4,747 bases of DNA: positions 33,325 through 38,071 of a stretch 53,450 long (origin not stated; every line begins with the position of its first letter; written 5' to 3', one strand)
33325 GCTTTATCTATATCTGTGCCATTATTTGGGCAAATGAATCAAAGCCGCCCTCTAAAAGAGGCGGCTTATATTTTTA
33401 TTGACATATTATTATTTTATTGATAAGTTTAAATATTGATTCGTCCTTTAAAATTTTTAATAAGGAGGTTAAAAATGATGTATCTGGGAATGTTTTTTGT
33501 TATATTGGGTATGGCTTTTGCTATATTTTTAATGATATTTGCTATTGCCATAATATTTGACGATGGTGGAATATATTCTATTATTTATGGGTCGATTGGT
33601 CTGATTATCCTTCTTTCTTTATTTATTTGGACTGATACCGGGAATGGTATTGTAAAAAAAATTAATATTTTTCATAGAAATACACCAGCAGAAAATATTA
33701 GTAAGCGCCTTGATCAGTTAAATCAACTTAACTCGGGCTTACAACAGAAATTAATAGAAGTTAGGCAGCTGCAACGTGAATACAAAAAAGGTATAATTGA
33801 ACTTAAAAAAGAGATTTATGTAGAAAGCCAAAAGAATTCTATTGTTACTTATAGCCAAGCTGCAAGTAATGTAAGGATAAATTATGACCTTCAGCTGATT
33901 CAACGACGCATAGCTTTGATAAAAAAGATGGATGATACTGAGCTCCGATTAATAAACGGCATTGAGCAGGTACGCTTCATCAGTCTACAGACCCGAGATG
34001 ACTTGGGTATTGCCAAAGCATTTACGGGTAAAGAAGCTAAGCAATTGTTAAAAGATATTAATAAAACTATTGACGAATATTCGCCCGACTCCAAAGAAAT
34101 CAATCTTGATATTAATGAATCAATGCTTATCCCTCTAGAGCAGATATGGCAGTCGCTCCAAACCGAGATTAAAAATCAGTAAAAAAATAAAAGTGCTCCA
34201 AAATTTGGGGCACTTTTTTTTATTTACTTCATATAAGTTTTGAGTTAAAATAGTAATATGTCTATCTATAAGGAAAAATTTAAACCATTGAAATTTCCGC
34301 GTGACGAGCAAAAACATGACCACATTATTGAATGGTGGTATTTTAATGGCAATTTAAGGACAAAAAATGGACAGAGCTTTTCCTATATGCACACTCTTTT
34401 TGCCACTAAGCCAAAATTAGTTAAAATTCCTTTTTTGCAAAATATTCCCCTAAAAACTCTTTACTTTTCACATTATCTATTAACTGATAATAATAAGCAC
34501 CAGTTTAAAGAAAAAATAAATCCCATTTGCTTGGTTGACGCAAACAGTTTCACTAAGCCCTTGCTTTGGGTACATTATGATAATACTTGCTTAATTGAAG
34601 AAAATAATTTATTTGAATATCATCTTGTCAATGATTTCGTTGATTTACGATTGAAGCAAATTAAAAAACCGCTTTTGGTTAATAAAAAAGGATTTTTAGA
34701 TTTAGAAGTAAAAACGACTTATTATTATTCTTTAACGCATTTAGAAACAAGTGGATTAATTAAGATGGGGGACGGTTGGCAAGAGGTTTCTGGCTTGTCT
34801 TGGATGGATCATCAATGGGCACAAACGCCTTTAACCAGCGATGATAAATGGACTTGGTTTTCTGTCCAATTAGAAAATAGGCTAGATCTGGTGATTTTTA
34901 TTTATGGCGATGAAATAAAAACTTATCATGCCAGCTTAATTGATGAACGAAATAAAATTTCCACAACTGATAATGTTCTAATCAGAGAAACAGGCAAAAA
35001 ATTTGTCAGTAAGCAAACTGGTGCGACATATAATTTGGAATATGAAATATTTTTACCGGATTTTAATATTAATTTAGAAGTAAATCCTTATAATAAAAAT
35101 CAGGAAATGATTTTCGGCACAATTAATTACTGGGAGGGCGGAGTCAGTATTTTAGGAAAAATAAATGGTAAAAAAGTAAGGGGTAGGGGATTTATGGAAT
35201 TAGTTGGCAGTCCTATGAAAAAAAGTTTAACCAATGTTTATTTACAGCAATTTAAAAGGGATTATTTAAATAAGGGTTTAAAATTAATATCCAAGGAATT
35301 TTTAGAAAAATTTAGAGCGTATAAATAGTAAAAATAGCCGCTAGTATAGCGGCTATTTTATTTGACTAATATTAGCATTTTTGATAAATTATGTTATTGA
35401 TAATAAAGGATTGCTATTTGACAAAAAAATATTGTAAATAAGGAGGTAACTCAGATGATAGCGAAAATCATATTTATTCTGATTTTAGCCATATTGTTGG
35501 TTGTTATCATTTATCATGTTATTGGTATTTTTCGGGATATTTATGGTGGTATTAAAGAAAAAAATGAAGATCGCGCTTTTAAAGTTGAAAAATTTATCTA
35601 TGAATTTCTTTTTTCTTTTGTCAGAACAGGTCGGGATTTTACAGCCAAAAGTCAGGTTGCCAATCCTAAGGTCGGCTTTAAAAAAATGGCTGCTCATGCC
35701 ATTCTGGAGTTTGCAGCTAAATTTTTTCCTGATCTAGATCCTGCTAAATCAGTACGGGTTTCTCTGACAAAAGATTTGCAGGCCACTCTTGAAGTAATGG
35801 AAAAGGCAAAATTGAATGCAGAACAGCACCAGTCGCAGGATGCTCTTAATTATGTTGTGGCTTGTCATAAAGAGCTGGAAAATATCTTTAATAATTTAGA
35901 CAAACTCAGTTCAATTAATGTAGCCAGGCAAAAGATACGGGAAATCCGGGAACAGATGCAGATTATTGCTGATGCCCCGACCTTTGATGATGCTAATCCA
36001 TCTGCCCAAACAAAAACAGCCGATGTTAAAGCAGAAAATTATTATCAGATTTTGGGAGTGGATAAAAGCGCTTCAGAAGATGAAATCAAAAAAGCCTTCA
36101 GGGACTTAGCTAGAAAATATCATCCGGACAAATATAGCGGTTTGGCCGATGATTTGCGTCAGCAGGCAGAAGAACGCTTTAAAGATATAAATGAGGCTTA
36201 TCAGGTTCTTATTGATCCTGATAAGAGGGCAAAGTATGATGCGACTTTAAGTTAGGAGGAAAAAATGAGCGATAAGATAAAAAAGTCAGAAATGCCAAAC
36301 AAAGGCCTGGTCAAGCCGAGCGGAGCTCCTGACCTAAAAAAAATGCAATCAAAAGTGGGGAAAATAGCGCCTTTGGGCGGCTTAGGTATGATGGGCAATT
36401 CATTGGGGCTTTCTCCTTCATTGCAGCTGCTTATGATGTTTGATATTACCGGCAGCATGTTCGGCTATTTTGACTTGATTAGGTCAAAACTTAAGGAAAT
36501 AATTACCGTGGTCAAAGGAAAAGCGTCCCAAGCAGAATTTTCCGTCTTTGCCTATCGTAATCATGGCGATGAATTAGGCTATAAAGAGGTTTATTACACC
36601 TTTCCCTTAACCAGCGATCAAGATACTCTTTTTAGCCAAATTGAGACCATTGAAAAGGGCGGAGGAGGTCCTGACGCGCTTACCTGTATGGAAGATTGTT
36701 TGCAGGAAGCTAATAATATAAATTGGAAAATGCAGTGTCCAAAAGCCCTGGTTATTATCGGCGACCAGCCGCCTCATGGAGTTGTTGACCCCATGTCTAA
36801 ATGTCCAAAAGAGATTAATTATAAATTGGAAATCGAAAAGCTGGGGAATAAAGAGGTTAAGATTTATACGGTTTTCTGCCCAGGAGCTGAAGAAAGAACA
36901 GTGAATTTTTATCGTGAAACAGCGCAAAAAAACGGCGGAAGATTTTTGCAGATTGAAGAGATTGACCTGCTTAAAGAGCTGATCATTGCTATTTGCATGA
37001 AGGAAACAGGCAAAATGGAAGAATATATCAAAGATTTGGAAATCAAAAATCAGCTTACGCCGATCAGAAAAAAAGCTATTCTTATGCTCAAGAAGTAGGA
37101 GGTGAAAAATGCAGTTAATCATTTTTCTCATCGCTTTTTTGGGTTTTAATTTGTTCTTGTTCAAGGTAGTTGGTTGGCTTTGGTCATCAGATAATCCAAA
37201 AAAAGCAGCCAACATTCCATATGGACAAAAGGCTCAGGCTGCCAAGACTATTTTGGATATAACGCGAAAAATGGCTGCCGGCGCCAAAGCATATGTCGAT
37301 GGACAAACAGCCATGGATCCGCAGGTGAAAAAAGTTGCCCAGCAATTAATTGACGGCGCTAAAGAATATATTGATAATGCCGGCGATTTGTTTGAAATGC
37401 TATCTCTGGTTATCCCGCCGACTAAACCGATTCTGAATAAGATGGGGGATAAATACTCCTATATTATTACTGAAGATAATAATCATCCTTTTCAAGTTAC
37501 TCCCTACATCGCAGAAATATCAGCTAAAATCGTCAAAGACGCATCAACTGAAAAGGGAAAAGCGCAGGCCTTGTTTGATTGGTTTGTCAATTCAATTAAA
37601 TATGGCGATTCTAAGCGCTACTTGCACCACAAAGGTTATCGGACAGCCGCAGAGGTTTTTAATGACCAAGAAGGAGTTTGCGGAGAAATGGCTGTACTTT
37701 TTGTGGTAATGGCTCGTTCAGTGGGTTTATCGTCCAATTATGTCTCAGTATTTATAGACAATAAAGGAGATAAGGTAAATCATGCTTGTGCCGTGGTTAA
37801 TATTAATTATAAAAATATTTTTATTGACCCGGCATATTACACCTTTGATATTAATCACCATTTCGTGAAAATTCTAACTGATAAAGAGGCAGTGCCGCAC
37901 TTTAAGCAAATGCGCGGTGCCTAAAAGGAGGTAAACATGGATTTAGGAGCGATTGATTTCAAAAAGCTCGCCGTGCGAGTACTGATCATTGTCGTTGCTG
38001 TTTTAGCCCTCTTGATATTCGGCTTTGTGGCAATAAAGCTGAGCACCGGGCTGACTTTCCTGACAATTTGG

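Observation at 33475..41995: Four-paralogue family of membrane-anchored Snf7/ESCRT-III-PspA-like proteins with swapped N-terminal TM modules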

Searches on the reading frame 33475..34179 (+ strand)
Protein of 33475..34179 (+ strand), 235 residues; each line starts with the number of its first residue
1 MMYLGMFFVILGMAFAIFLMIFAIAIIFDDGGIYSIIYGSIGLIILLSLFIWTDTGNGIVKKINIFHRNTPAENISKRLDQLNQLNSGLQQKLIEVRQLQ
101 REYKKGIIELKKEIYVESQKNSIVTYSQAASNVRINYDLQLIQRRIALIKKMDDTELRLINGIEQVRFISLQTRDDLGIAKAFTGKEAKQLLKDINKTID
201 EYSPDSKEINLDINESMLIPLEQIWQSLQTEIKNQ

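Call 4: search_protein_families(library=pfam, proteins=[window:33475-34179:+], max_evalue=1)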
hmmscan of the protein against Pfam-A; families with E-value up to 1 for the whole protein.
window:33475-34179:+ (235 aa): 1 family
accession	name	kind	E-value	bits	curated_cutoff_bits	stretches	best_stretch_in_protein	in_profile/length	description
PF07459.16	CTX_RstB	-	0.037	14.8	26.2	1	179-233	25-78/92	CTX phage RstB protein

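Call 6: search_protein_families(library=ncbifam, proteins=[window:33475-34179:+], max_evalue=1)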
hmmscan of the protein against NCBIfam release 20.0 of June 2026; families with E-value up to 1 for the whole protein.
window:33475-34179:+ (235 aa): 3 families
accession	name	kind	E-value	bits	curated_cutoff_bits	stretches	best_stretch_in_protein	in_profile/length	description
NF005023.0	PRK06433.1-2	equivalog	0.15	12.5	92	1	6-53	1-48/82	NADH dehydrogenase subunit J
NF041457.1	reg_protDegQ_Bacil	equivalog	0.18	11.9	80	1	186-202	21-37/46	degradation enzyme regulation protein DegQ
NF045996.1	MAG0920_fam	subfamily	0.48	9.8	43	1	7-123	73-199/232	MAG0920 family protein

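Call 7: search_solved_structures(query=A1, max_evalue=10)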
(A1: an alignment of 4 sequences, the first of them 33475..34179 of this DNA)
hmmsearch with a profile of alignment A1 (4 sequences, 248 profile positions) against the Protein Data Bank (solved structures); distinct sequences matched with E-value up to 10: 14.
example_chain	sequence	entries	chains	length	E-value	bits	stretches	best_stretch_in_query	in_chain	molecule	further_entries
9j47_A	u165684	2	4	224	0.19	14.3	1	161-218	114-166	Iron-sulfur cluster repair protein ScdA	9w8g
6ah6_A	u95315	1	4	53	0.19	14.3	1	71-112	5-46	Coronin-like protein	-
9r7j_A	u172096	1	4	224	0.25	13.9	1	161-218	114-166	Iron-sulfur cluster repair protein ScdA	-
1wcn_A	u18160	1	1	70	1.5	11.3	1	173-207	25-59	TRANSCRIPTION ELONGATION PROTEIN NUSA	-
6ib8_C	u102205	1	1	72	1.6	11.2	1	173-207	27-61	Transcription termination/antitermination protein NusA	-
2jzb_B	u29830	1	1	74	1.7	11.1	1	173-207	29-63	Transcription elongation protein nusA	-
5eqg_A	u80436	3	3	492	2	10.9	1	24-124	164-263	Solute carrier family 2, facilitated glucose transporter member 1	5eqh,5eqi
6tha_A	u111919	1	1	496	2.1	10.9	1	24-124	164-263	Solute carrier family 2, facilitated glucose transporter member 1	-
4pyp_A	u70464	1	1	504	2.1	10.9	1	24-124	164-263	Solute carrier family 2, facilitated glucose transporter member 1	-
7uea_C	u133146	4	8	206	2.4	10.7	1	27-84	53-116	Cytochrome c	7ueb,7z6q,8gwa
9u9h_A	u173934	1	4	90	3.1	10.3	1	2-72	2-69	Virion membrane protein OPG140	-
9y6s_6q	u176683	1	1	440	3.5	10.2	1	64-142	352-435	33 kDa inner dynein arm light chain, axonemal, putative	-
8gyz_A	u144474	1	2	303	4.6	9.8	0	157-186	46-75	Transcription factor TGA7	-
9kns_A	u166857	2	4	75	5.2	9.6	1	75-128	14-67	Protein Hook homolog 3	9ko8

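Call 16: search_protein_families(library=padloc, proteins=[window:33475-34179:+], max_evalue=1)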
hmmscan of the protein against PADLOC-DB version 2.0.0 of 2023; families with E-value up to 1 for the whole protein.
window:33475-34179:+ (235 aa): 1 family
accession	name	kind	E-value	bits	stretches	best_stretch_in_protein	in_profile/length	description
PDLC02819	DpdC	-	0.034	12.6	1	73-113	15-53/101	DpdC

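Call 17: search_protein_families(library=phrogs, proteins=[window:33475-34179:+], max_evalue=1)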
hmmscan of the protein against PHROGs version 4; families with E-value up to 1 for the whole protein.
window:33475-34179:+ (235 aa): 4 families
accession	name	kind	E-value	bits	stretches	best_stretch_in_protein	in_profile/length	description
phrog_1244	-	unknown function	0.00024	21.5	1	73-116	29-72/157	-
phrog_27909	-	unknown function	0.00064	20.8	1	7-81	21-88/117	-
phrog_15722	-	unknown function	0.27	12.1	1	58-124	26-91/161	-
phrog_23198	-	unknown function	0.3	12.7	1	85-115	30-60/70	-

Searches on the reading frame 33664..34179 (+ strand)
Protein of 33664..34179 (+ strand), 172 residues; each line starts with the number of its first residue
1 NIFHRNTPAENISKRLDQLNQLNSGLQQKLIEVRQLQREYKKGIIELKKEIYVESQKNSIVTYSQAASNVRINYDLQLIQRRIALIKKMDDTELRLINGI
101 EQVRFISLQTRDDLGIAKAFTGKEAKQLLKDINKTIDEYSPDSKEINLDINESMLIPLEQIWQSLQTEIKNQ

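Call 52: predict_structure(alignment_id=A5)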
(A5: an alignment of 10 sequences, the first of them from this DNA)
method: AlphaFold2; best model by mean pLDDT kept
length: 172 residues; sequences in the alignment: 10
mean_pLDDT: 88.7   pTM: 0.78
mean pLDDT of the five models: 88.7, 88.5, 84.3, 82.6, 82.2
residues with pLDDT >= 90: 104; 70-90: 57; 50-70: 7; < 50: 4
segments of 3 or more residues with pLDDT < 50: 1-4
pLDDT, mean of each block of 10 residues (from residue 1): 64 89 94 96 97 97 97 98 95 93 91 74 79 85 78 91 92 79
secondary structure, 60 per line:
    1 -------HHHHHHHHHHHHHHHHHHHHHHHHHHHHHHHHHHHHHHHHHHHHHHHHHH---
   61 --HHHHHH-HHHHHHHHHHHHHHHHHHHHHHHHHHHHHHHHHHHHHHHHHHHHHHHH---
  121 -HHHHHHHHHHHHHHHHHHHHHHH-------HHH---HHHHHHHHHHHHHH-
elements in order: H8-57 H63-68 H70-117 H122-144 H158-171

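Call 57: fold_search(model_id=the predicted structure, library=pdb)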
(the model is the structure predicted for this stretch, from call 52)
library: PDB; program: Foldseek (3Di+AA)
matches with E <= 10: 622; with E <= 0.001: 0
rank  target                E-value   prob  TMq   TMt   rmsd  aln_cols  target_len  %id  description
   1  9s99_B                3.2e-02  0.85  0.33  0.29  17.5       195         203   15  CdvB2 filament - high twist, class B (released 2026-01-28)
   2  9s97_C                7.5e-02  0.80  0.34  0.32  17.1       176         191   13  CdvB2 filament - low twist (released 2026-01-28)
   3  9s99_A                8.7e-02  0.75  0.34  0.32  17.4       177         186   14  CdvB2 filament - high twist, class B (released 2026-01-28)
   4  9s98_B                1.3e-01  0.60  0.33  0.30  17.3       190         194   15  CdvB2 filament - high twist, class A (released 2026-01-28)
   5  9s98_C                1.6e-01  0.69  0.35  0.32  16.2       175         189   13  CdvB2 filament - high twist, class A (released 2026-01-28)
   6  9s97_B                1.7e-01  0.87  0.44  0.41  17.3       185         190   14  CdvB2 filament - low twist (released 2026-01-28)
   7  8tn1_A                1.7e-01  0.30  0.23  0.25  26.6       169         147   13  De novo designed protein binds poly ADP ribose polymerase inhibitors (PARPi) - apo (released 2024-04-24)
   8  4kik_A                2.0e-01  0.63  0.38  0.13  15.7       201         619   17  Human IkB kinase beta (released 2013-06-26)
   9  8qbs                  2.0e-01  0.35  0.28  0.24  38.7       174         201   13  Cryo-EM structure of Vipp1-F197K/L200K helical filament with lattice 1 (Vipp1-F197K/L200K_L1) (released 2024-09-11)
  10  8to0_Aa               2.1e-01  0.28  0.25  0.16  27.9       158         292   13  48-nm repeating structure of doublets from mouse sperm flagella (released 2023-11-01)
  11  3g9g                  2.4e-01  0.63  0.39  0.28  17.8       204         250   13  Crystal Structure of the N-terminal EFC/F-BAR domain of Syp1 (released 2009-09-22)
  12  6egc                  2.4e-01  0.51  0.30  0.34  23.6       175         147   16  Single-chain version of 2L4HC2_23 (PDB 5J0K) (released 2019-05-29)
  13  9s97_A                2.5e-01  0.54  0.34  0.31  17.5       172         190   13  CdvB2 filament - low twist (released 2026-01-28)
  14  9s98_A                2.7e-01  0.51  0.33  0.31  17.2       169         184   13  CdvB2 filament - high twist, class A (released 2026-01-28)
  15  7o3x_B                2.7e-01  0.30  0.28  0.23  37.2       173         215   11  Structural basis for VIPP1 oligomerization and maintenance of thylakoid membrane integrity (released 2021-06-30)
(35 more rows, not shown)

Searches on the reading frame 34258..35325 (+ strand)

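Call 4: search_protein_families(library=pfam, proteins=[window:34258-35325:+], max_evalue=1)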
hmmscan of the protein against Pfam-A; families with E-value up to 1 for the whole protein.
window:34258-35325:+ (356 aa): 2 families
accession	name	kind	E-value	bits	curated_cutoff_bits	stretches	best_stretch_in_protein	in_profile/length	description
PF07143.17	CrtC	-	3.6e-27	96.5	22.5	1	24-188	1-167/168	CrtC N-terminal lipocalin domain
PF17186.10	Lipocalin_9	-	4.9e-21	75.7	26.2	1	196-317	6-130/131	Lipocalin-like domain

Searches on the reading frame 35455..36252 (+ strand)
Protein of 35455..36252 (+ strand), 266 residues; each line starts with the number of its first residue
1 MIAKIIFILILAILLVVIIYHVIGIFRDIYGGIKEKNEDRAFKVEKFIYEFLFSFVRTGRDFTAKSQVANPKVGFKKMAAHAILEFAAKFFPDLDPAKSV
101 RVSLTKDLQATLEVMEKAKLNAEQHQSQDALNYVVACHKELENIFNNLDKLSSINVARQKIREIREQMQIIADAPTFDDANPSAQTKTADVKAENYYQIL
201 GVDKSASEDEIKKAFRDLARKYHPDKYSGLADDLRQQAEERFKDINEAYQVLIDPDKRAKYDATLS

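Call 4: search_protein_families(library=pfam, proteins=[window:35455-36252:+], max_evalue=1)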
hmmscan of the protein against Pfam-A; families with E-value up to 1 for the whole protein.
window:35455-36252:+ (266 aa): 12 families
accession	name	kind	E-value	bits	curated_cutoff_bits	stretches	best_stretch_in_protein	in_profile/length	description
PF00226.36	DnaJ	-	9.1e-25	87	27.8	1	195-262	1-63/63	DnaJ domain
PF10123.14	Mu-like_Pro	-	0.02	14.9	25.2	1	168-261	130-222/330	Mu-like prophage I protein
PF01051.27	Rep3_N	-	0.04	14.7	22.4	1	183-222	34-73/141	Initiator Replication protein, WH1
PF00520.37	Ion_trans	-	0.064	12.9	25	1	3-61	126-189/241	Ion transport protein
PF24949.1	DUF7760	-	0.086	12.4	27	1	104-201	139-233/253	Domain of unknown function (DUF7760)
PF05549.16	Allexi_40kDa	-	0.087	12.8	26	1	98-184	84-176/271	Allexivirus 40kDa protein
PF05670.18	NFACT-R_1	-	0.1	13.6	29.8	1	192-240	7-55/112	NFACT protein RNA binding domain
PF16566.10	CREPT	-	0.1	13.1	29.3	1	79-153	56-128/147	Cell-cycle alteration and expression-elevated protein in tumour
PF13446.11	RPT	-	0.14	12.4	28.2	0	197-216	6-25/59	A repeated domain in UCH-protein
PF20277.3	CTD11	-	0.2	12.6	27.7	0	112-158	37-83/138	C-terminal domain 11 of the ABC-three component (ABC-3C) systems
PF10153.14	Efg1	-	0.76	10.6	25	0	104-139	70-105/113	rRNA-processing protein Efg1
PF10732.14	DUF2524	-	0.94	10.3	25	1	108-170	11-75/84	Protein of unknown function (DUF2524)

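Call 6: search_protein_families(library=ncbifam, proteins=[window:35455-36252:+], max_evalue=1)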
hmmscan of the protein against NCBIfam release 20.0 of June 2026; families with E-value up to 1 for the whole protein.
window:35455-36252:+ (266 aa): 20 families
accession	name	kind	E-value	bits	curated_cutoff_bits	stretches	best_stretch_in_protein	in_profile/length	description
TIGR02349.1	DnaJ_bact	equivalog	8.2e-26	91.2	377.2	1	195-263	1-64/354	molecular chaperone DnaJ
NF037946.1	terminal_TopJ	equivalog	6e-23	81.3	300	1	195-262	6-67/810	terminal organelle assembly protein TopJ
NF008035.0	PRK10767.1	subfamily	1.9e-21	76.5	338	1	193-262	3-67/374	molecular chaperone DnaJ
NF010892.0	PRK14299.1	equivalog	3.1e-21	75.9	392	1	194-263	4-67/291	chaperone protein DnaJ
NF010874.0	PRK14281.1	equivalog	1.3e-19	70.6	619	1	194-262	3-66/397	chaperone protein DnaJ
NF050028.1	CldAdptActJ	equivalog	3.5e-19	69.1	150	1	195-261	3-69/93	cold adaptation protein ActJcold adaptation protein ActJ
NF010885.0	PRK14292.1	equivalog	1.9e-18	66.6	585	1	195-262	3-64/371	chaperone protein DnaJ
NF010871.0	PRK14278.1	equivalog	2e-18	66.5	502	1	193-262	2-65/378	molecular chaperone DnaJ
TIGR03835.1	termin_org_DnaJ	equivalog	2.4e-18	65.9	512.25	1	195-262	3-64/871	terminal organelle assembly protein TopJ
NF010894.0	PRK14301.1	equivalog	7e-18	64.8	548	1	194-262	4-67/373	chaperone protein DnaJ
NF010872.0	PRK14279.1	equivalog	1.7e-17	63.6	556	1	193-264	8-74/394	molecular chaperone DnaJ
NF007618.0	PRK10266.1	equivalog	3.5e-14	53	403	1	194-263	4-67/306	curved DNA-binding protein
NF006948.0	PRK09430.1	equivalog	6.8e-12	45.5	162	1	157-252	164-260/267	co-chaperone DjlA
NF003449.0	PRK05014.1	equivalog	7e-09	36.1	189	1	195-261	2-70/172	co-chaperone HscB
NF001420.0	PRK00294.1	equivalog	1.6e-08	34.8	169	1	208-265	20-77/173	co-chaperone HscB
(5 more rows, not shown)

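Call 16: search_protein_families(library=padloc, proteins=[window:35455-36252:+], max_evalue=1)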
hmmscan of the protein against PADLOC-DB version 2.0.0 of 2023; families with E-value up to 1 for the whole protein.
window:35455-36252:+ (266 aa): 1 family
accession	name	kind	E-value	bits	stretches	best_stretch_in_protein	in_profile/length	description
PDLC02935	PRTase_III-A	-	0.082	10.2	1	111-168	164-218/290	-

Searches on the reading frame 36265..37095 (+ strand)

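Call 4: search_protein_families(library=pfam, proteins=[window:36265-37095:+], max_evalue=1)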
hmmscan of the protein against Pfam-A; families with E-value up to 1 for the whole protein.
window:36265-37095:+ (277 aa): 2 families
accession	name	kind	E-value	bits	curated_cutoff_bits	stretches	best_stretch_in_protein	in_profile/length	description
PF13519.12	VWA_2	-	0.0012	19.8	27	1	58-167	4-105/107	von Willebrand factor type A domain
PF25106.1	VWA_4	-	0.0037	17.3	27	1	55-138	2-78/169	von Willebrand factor A domain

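Call 6: search_protein_families(library=ncbifam, proteins=[window:36265-37095:+], max_evalue=1)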
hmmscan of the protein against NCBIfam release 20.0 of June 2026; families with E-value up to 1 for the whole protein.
window:36265-37095:+ (277 aa): 0 families

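Call 16: search_protein_families(library=padloc, proteins=[window:36265-37095:+], max_evalue=1)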
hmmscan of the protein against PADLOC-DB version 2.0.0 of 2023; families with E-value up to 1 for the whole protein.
window:36265-37095:+ (277 aa): 0 families

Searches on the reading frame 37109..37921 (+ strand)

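Call 4: search_protein_families(library=pfam, proteins=[window:37109-37921:+], max_evalue=1)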
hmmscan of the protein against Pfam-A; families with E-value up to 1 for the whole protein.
window:37109-37921:+ (271 aa): 6 families
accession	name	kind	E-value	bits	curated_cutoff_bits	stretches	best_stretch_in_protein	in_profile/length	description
PF01841.26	Transglut_core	-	1.1e-15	58.3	23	1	137-240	3-107/108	Transglutaminase-like superfamily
PF04473.18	DUF553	-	1.8e-09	37.6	20.5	1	136-261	5-133/140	Transglutaminase-like domain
PF13369.12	Transglut_core2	-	0.062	13.2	23.5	1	135-213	12-89/155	Transglutaminase-like superfamily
PF07103.16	DUF1365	-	0.11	12.5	25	1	168-251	54-134/235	Protein of unknown function (DUF1365)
PF21268.3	Helic-prim_T7_N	-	0.13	13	27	1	108-138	11-41/59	Bacteriophage T7 DNA helicase/primase, N-terminal a+b fold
PF18549.6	NitrOD1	-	0.2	12.1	25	0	210-255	3-48/70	Nitrosopumilus output domain 1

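Call 6: search_protein_families(library=ncbifam, proteins=[window:37109-37921:+], max_evalue=1)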
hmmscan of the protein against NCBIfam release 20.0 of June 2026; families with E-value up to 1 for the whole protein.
window:37109-37921:+ (271 aa): 1 family
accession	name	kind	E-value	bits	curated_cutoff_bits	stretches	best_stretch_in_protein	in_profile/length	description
NF053670.1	bindosome_BasB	exception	0.092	12.7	230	1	211-253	59-101/129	bindosome assembly system protein BasB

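Call 16: search_protein_families(library=padloc, proteins=[window:37109-37921:+], max_evalue=1)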
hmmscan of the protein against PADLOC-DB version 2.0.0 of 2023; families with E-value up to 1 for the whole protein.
window:37109-37921:+ (271 aa): 0 families
